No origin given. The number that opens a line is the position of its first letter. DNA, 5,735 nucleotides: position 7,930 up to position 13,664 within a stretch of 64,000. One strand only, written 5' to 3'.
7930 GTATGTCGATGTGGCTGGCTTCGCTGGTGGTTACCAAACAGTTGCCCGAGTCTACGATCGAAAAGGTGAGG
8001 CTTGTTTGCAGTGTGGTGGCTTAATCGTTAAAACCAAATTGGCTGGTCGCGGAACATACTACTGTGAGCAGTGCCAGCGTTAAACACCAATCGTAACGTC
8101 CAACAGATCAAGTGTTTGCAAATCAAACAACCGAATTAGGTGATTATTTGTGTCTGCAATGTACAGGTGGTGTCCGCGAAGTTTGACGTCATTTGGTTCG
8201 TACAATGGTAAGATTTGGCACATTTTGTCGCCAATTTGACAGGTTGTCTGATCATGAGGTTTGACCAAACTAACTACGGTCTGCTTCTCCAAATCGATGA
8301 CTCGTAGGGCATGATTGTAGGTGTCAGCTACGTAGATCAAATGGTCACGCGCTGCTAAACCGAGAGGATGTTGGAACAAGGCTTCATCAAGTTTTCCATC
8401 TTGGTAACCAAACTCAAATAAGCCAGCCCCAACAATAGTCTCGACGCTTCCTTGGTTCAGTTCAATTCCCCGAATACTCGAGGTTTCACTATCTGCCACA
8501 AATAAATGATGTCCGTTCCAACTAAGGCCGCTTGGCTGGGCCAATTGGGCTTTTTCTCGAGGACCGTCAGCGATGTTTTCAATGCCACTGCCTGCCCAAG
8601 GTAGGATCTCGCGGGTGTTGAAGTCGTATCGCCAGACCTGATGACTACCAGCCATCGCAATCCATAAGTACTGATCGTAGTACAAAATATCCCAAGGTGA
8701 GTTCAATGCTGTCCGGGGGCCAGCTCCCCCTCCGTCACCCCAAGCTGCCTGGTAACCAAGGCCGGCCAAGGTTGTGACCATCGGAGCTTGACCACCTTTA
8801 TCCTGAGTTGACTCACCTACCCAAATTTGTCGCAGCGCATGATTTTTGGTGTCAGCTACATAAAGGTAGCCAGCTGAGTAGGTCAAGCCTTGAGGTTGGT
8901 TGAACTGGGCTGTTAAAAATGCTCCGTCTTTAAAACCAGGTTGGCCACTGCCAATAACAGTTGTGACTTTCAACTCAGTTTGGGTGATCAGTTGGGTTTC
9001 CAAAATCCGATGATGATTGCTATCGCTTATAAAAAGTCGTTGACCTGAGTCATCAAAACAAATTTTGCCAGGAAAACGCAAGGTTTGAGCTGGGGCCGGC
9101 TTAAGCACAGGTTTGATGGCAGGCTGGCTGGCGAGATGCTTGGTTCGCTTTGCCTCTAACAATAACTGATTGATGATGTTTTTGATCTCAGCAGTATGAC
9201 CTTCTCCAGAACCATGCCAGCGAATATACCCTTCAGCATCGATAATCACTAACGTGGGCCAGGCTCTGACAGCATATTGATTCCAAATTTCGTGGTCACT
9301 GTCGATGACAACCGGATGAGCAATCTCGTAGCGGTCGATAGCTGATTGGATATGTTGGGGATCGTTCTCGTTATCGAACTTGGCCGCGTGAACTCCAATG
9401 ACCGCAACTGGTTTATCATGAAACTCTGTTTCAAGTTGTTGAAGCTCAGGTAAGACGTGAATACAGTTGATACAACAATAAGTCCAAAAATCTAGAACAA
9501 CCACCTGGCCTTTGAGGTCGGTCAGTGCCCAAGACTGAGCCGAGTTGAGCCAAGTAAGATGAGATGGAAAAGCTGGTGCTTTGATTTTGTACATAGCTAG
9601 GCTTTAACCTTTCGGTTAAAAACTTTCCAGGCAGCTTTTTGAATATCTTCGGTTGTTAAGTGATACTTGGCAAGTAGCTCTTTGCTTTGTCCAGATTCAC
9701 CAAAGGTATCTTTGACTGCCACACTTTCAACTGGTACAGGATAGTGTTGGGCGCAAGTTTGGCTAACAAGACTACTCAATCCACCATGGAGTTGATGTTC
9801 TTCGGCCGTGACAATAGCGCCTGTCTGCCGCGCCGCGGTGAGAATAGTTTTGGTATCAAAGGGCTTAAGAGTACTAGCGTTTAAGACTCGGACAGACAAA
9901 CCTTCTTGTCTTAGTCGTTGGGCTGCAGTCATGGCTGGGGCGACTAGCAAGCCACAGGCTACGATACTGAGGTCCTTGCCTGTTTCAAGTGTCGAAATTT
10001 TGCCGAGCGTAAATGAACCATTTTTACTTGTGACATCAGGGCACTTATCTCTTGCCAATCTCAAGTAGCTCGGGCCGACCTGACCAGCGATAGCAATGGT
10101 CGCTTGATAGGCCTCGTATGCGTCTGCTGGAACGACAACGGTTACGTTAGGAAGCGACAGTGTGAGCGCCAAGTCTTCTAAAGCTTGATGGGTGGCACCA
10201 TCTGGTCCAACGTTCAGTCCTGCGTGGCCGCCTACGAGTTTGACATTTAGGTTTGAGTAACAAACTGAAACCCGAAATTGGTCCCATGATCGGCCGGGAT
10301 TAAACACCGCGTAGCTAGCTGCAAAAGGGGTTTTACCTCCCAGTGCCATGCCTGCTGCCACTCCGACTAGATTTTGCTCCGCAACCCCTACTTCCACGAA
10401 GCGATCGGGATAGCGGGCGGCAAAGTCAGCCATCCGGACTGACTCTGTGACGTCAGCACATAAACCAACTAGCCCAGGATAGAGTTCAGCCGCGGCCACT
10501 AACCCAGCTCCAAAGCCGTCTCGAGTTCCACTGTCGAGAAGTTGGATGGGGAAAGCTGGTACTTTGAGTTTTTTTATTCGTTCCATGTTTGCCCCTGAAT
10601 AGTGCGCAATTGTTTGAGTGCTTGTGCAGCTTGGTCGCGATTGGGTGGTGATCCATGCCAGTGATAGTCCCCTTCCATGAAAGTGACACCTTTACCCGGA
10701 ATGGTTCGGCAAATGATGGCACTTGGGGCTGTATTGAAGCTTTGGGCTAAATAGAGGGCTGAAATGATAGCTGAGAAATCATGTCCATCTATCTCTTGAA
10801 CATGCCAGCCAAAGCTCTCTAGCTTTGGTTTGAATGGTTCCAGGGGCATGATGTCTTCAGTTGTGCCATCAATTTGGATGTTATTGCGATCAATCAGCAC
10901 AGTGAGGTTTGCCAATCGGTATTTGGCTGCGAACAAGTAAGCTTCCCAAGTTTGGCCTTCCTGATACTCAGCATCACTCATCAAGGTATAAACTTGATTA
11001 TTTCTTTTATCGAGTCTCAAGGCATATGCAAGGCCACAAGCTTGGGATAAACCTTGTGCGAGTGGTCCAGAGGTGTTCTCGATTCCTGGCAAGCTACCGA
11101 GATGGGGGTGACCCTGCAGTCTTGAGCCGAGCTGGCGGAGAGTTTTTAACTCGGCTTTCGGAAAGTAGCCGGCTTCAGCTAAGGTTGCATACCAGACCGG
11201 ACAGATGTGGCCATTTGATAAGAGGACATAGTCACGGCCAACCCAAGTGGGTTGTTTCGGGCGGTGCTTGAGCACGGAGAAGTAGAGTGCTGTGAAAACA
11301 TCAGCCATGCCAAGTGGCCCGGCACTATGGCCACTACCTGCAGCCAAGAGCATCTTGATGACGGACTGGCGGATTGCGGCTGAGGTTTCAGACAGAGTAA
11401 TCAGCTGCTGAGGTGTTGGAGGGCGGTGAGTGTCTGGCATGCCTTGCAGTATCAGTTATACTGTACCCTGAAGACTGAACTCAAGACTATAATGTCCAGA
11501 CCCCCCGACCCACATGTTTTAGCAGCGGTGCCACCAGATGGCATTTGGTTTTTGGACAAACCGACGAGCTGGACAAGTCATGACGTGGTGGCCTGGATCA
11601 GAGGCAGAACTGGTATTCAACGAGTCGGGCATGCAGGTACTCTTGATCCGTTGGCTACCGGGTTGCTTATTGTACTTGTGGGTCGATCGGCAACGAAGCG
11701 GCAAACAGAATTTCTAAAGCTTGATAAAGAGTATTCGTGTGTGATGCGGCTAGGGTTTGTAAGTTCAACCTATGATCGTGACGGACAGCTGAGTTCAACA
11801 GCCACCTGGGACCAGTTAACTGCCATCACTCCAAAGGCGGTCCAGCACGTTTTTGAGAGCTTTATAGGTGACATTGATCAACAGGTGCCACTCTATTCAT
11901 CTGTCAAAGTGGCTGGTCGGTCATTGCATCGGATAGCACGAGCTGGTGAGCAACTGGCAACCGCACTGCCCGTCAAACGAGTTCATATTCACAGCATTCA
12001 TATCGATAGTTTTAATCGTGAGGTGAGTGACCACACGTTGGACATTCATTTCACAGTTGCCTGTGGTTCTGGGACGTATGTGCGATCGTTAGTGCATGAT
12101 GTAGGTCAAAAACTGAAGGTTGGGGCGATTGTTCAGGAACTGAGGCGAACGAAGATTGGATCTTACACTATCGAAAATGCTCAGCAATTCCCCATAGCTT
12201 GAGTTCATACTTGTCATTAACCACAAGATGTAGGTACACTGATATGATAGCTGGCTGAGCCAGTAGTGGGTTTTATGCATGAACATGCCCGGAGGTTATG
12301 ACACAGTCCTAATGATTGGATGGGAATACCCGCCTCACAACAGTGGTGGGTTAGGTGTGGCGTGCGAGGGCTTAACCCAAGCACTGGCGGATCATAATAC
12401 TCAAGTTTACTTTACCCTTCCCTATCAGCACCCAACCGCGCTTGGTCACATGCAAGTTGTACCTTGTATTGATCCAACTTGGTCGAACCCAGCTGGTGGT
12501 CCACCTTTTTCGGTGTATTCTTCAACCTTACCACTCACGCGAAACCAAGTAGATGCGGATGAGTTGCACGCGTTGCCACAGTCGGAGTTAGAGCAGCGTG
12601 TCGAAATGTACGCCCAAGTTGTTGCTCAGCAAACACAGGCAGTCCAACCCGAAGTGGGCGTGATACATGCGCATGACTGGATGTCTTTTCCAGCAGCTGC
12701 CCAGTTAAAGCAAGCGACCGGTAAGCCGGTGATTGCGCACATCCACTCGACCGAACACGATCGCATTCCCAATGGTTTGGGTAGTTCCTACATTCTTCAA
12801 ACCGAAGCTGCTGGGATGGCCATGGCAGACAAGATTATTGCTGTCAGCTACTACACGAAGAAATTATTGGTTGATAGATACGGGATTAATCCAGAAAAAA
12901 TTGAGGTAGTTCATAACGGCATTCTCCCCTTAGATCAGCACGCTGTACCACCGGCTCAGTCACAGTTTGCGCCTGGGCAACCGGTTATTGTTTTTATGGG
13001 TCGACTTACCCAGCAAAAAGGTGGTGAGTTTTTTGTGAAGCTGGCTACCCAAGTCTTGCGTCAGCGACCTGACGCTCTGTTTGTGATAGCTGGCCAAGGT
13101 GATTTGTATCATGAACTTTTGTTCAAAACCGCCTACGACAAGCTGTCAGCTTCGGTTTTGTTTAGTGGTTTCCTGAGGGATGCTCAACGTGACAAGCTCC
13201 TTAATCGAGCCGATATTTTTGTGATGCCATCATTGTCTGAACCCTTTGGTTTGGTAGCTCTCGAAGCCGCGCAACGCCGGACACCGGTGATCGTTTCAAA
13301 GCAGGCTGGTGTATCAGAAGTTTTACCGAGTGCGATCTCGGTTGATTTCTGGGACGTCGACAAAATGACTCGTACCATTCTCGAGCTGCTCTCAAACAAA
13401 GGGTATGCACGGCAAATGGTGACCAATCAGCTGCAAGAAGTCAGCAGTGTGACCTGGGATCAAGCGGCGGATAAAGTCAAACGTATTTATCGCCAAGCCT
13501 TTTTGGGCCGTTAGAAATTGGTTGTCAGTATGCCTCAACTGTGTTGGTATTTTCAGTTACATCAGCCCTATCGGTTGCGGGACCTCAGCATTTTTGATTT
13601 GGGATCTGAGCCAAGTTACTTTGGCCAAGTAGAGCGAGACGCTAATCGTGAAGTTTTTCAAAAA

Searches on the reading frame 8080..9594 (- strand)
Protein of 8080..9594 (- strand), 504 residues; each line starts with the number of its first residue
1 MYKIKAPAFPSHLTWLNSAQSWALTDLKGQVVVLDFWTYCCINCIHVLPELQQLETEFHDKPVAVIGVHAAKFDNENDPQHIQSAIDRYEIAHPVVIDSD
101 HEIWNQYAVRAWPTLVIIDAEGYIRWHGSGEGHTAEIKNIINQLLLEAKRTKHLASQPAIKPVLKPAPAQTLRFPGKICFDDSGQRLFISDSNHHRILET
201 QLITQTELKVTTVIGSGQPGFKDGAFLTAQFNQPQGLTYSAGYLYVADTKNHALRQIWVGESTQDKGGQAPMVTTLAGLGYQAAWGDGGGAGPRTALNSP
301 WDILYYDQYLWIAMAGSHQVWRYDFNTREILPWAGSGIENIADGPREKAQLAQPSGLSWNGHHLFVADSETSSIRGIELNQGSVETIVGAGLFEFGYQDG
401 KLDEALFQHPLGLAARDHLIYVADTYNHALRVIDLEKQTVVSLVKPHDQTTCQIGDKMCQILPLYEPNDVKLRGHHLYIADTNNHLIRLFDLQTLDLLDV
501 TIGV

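Call 30: search_protein_families(library=pfam, proteins=[window:8080-9594:-], max_evalue=0.001)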
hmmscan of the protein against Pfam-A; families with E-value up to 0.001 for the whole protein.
window:8080-9594:- (504 aa): 9 families
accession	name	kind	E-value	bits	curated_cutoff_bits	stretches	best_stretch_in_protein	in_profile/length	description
PF01436.27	NHL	-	8.8e-31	104.8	20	2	407-432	1-27/28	NHL repeat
PF13905.12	Thioredoxin_8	-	7.7e-16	58.7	27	1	29-124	1-94/94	Thioredoxin-like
PF00578.27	AhpC-TSA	-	9.7e-16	58.3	26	1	18-126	14-123/124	AhpC/TSA family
PF08534.16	Redoxin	-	8e-13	48.9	26.6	1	17-140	16-144/148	Redoxin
PF00085.26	Thioredoxin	-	2.2e-05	24.8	23.5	0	29-76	18-64/103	Thioredoxin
PF08450.18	SGL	-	2.8e-05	24.3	26.3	0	173-229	134-193/246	SMP-30/Gluconolactonase/LRE-like region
PF08309.17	LVIVD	-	0.00015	21.5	20.2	0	469-487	6-24/42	LVIVD repeat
PF13098.12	Thioredoxin_2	-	0.00083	20.1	27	0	28-123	4-88/104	Thioredoxin-like domain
PF25021.1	TEN_NHL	-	0.00097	18.6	27.1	0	181-249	80-160/357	Teneurin NHL domain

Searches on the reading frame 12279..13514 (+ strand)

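Call 30: search_protein_families(library=pfam, proteins=[window:12279-13514:+], max_evalue=0.001)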
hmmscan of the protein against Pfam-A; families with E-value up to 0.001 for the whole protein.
window:12279-13514:+ (411 aa): 6 families
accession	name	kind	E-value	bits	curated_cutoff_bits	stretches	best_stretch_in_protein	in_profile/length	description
PF00534.26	Glycos_transf_1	-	1.5e-29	103.1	26.4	1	227-383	8-168/172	Glycosyl transferases group 1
PF13692.12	Glyco_trans_1_4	-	6.5e-26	91.7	27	1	235-373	2-142/142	Glycosyl transferases group 1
PF20706.3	GT4-conflict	-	7.7e-21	74.9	26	1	105-388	60-354/385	Family 4 Glycosyltransferase in conflict systems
PF13439.12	Glyco_transf_4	-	2.9e-20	73.4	28.5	1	125-215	72-166/170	Glycosyltransferase Family 4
PF08323.17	Glyco_transf_5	-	5.7e-17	62.7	22.7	1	10-196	2-223/239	Starch synthase catalytic domain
PF13579.12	Glyco_trans_4_4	-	1.1e-16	62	29.7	1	54-214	16-158/158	Glycosyl transferase 4-like domain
